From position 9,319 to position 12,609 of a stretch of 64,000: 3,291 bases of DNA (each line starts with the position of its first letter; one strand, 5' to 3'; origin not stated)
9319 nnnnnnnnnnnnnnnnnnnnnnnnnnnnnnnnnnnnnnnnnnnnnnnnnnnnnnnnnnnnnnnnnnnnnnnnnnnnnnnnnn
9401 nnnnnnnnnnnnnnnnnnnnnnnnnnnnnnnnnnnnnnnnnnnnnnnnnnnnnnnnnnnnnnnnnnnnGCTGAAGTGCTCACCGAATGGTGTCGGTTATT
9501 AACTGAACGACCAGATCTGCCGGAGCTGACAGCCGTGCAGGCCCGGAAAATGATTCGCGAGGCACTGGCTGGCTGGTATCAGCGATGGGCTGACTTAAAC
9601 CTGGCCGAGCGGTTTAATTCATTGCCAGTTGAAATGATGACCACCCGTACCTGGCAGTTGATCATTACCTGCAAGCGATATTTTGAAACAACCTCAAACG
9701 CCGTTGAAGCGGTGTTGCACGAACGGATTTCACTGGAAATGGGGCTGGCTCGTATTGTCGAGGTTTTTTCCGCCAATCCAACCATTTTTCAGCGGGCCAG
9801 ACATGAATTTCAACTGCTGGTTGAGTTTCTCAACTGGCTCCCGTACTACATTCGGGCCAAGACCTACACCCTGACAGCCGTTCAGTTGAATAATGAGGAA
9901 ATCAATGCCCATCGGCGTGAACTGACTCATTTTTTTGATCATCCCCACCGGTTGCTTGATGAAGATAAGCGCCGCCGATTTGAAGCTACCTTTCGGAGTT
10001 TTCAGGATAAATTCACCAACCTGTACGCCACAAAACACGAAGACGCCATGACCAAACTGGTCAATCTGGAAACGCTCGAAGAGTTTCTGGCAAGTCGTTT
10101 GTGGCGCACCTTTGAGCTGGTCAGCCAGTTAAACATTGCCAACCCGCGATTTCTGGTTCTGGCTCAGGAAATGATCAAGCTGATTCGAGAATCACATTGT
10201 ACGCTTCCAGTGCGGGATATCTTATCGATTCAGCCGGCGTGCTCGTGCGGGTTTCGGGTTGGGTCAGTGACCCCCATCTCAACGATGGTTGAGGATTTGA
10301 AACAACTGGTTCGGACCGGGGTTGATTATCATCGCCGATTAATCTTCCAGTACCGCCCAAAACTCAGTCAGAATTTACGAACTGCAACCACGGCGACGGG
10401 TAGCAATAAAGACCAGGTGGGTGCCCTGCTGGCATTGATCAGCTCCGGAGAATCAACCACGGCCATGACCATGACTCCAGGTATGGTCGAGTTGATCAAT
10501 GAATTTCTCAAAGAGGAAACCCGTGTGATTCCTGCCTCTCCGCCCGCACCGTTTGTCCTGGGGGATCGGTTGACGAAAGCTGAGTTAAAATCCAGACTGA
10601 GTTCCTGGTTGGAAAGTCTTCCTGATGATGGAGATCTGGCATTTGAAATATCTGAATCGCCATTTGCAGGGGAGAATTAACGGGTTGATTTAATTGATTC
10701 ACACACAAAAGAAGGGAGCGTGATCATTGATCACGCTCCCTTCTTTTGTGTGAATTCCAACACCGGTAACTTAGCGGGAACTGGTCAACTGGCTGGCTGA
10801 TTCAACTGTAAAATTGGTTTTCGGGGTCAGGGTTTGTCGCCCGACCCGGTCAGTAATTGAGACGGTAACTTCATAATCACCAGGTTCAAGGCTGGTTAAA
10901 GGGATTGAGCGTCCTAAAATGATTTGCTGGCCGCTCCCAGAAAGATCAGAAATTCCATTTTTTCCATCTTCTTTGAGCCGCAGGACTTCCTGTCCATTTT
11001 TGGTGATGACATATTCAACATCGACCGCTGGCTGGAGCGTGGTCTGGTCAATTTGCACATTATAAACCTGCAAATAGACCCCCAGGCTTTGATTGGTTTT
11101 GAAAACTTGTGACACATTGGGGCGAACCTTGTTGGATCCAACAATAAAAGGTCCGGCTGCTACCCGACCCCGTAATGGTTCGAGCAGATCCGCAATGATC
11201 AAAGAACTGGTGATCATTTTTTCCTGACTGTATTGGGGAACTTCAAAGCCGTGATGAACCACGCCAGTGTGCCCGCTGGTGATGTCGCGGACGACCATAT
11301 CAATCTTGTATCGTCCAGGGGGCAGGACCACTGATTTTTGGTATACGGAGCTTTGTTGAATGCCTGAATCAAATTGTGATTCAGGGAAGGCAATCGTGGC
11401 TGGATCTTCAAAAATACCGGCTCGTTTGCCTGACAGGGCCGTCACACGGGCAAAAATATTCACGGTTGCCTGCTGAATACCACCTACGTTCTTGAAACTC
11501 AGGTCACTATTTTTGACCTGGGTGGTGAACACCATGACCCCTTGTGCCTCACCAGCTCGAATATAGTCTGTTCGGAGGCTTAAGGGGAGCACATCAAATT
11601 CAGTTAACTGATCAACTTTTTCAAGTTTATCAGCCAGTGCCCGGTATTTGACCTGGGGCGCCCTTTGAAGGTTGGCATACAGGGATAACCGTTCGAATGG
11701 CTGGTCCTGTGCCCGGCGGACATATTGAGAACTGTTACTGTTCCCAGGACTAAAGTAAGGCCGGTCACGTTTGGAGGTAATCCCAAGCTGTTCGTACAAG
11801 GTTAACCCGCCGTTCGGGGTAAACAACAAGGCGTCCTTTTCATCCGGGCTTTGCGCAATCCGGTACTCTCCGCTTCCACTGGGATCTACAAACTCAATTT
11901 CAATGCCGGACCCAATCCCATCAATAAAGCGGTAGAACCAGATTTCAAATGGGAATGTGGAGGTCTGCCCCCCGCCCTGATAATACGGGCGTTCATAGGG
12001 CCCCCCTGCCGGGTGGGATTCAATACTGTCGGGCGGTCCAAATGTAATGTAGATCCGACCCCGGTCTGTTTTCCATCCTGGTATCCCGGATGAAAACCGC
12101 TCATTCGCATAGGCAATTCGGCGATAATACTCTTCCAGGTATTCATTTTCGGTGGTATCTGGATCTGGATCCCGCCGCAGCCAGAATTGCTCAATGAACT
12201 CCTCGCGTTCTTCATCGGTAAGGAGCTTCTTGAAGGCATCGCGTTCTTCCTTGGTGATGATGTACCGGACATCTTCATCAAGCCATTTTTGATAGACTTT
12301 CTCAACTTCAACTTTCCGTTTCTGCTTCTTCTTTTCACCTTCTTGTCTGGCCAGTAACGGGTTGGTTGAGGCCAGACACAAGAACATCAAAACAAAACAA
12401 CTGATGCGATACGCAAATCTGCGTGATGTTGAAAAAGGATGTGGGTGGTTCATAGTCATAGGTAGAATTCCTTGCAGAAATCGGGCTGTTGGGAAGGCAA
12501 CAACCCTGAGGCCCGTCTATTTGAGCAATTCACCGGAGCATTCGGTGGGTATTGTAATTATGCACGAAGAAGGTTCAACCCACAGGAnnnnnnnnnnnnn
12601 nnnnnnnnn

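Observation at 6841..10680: Solitary 1279-aa P-loop ATPase that recalls BREX BrxC/PglY, with none of the partner genes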

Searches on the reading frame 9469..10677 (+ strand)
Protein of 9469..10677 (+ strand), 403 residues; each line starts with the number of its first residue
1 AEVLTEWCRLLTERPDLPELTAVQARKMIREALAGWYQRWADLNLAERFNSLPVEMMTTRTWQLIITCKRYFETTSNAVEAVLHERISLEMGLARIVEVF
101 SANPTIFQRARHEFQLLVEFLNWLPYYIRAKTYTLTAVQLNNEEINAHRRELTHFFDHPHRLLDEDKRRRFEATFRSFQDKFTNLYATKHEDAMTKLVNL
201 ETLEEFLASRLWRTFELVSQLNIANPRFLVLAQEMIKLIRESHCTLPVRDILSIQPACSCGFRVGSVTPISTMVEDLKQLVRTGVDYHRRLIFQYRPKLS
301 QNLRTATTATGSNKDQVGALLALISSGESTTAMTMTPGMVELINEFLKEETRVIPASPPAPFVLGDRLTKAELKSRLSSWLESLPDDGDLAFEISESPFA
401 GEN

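Call 90: predict_structure(alignment_id=A5)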
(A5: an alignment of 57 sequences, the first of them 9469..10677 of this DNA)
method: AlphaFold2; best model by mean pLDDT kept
length: 403 residues; sequences in the alignment: 57
mean_pLDDT: 90.4   pTM: 0.77
mean pLDDT of the five models: 90.4, 89.6, 88.9, 88.8, 88.7
residues with pLDDT >= 90: 305; 70-90: 63; 50-70: 27; < 50: 8
segments of 3 or more residues with pLDDT < 50: 397-403
pLDDT, mean of each block of 10 residues (from residue 1): 97 97 97 98 93 94 95 97 98 98 97 95 97 97 98 97 96 98 97 84 95 97 92 94 92 95 85 94 94 92 88 89 86 89 91 63 66 84 73 53 38
secondary structure, 60 per line:
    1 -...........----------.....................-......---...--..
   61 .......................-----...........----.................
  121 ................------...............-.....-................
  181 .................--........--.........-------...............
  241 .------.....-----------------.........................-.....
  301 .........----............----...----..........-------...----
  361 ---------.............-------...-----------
elements in order: H2-12 H23-43 H45-50 H59-83 H89-99 H104-136 H143-157 H159-163 H165-197 H200-207 H210-218 H226-241 H248-252 H270-294 H296-309 H314-325 H337-346 E354-356 H370-382 E390-392

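Call 92: fold_search(model_id=the predicted structure, library=pdb)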
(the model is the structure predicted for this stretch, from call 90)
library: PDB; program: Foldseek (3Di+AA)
matches with E <= 10: 72; with E <= 0.001: 0
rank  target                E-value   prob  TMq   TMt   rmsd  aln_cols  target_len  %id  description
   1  1tr2_A                2.5e-01  0.18  0.15  0.07  33.6       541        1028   10  Crystal structure of human full-length vinculin (residues 1-1066) (released 2005-11-15)
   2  1st6                  3.8e-01  0.13  0.14  0.07  33.8       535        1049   12  Crystal structure of a cytoskeletal protein (released 2004-08-03)
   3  6nr7                  1.9e+00  0.06  0.13  0.06  33.8       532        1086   12  Rerefinement of chicken vinculin (released 2020-01-29)
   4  4l6y_B                2.0e+00  0.07  0.12  0.11  29.5       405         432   12  Structure of the microtubule associated protein PRC1 (Protein Regulator of Cytokinesis 1) (released 2013-07-17)
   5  9h9q_D                2.6e+00  0.04  0.13  0.10  25.6       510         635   11  Candida albicans gamma-tubulin small complex within ring-like higher oligomer in complex with Spc72 CM1 (released 2025-01-15)
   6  6a93_B                3.0e+00  0.03  0.10  0.11  41.0       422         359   10  Crystal structure of 5-HT2AR in complex with risperidone (released 2019-02-13)
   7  4akk_A                3.1e+00  0.05  0.13  0.14  34.1       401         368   11  Structure of the NasR transcription antiterminator (released 2012-06-20)
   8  8t10_B                3.2e+00  0.03  0.09  0.11  22.2       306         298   11  TRPV1 in nanodisc bound with two LPA molecules in opposite monomers (released 2024-05-08)
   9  7uni_C                3.7e+00  0.06  0.12  0.18  24.2       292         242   11  De novo designed chlorophyll dimer protein with Zn pheophorbide a methyl ester, SP2-ZnPPaM (released 2023-04-19)
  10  7wc5                  3.7e+00  0.03  0.11  0.12  41.4       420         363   11  Crystal structure of serotonin 2A receptor in complex with psilocin (released 2022-01-26)
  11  7l2s_A                3.7e+00  0.02  0.10  0.07  27.5       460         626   12  cryo-EM structure of DkTx-bound minimal TRPV1 at the pre-bound state (released 2021-09-22)
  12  8otz_Ct               4.2e+00  0.04  0.13  0.14  40.6       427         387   12  48-nm repeat of the native axonemal doublet microtubule from bovine sperm (released 2023-11-22)
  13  7l2s_C                4.2e+00  0.02  0.09  0.07  27.5       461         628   11  cryo-EM structure of DkTx-bound minimal TRPV1 at the pre-bound state (released 2021-09-22)
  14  7mz5_A                4.3e+00  0.02  0.09  0.08  27.2       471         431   11  Cryo-EM structure of RTX-bound full-length TRPV1 in C2 state (released 2021-09-22)
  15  9qvm_H                4.5e+00  0.06  0.13  0.09  37.9       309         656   12  Cryo-EM reconstruction of the NEDD1 anchor protein and CDK5RAP2 bound to the gamma-tubulin ring complex (released 2025-05-21)
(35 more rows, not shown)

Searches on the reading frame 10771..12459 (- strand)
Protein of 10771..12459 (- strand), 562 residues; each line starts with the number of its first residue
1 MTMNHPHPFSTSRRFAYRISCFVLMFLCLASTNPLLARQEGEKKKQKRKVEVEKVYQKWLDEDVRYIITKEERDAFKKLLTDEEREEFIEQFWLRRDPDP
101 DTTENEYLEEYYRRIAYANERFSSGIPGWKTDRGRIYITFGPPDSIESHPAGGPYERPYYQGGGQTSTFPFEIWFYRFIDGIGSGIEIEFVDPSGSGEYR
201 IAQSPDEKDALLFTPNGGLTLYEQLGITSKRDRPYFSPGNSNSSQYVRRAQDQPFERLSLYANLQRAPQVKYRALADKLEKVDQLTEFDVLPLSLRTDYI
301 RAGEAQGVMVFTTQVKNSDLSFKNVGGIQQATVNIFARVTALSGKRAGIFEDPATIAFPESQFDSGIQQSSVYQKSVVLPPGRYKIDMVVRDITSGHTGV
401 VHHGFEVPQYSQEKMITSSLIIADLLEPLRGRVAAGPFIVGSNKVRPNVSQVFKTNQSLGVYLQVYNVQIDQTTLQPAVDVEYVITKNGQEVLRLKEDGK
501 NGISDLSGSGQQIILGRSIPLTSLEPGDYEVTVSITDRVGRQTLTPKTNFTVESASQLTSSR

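Call 12: search_protein_families(library=pfam, proteins=[window:10771-12459:-], max_evalue=0.001)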
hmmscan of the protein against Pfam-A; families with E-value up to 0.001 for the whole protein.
window:10771-12459:- (562 aa): 1 family
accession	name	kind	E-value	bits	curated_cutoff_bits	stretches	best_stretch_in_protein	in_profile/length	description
PF20094.4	GWxTD_dom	-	9.9e-20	71.4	26.9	1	60-150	33-119/172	GWxTD domain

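Call 72: search_protein_families(library=ncbifam, proteins=[window:10771-12459:-], max_evalue=0.001)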
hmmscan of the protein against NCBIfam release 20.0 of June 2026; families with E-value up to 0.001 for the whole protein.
window:10771-12459:- (562 aa): 1 family
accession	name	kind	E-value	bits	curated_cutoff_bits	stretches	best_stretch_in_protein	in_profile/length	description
TIGR04514.1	GWxTD_dom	domain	2.7e-40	137.1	28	1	59-177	1-105/105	GWxTD domain-containing protein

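Call 88: search_protein_families(library=padloc, proteins=[window:10771-12459:-], max_evalue=0.001)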
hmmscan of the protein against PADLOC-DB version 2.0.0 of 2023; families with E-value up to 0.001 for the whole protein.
window:10771-12459:- (562 aa): 0 families
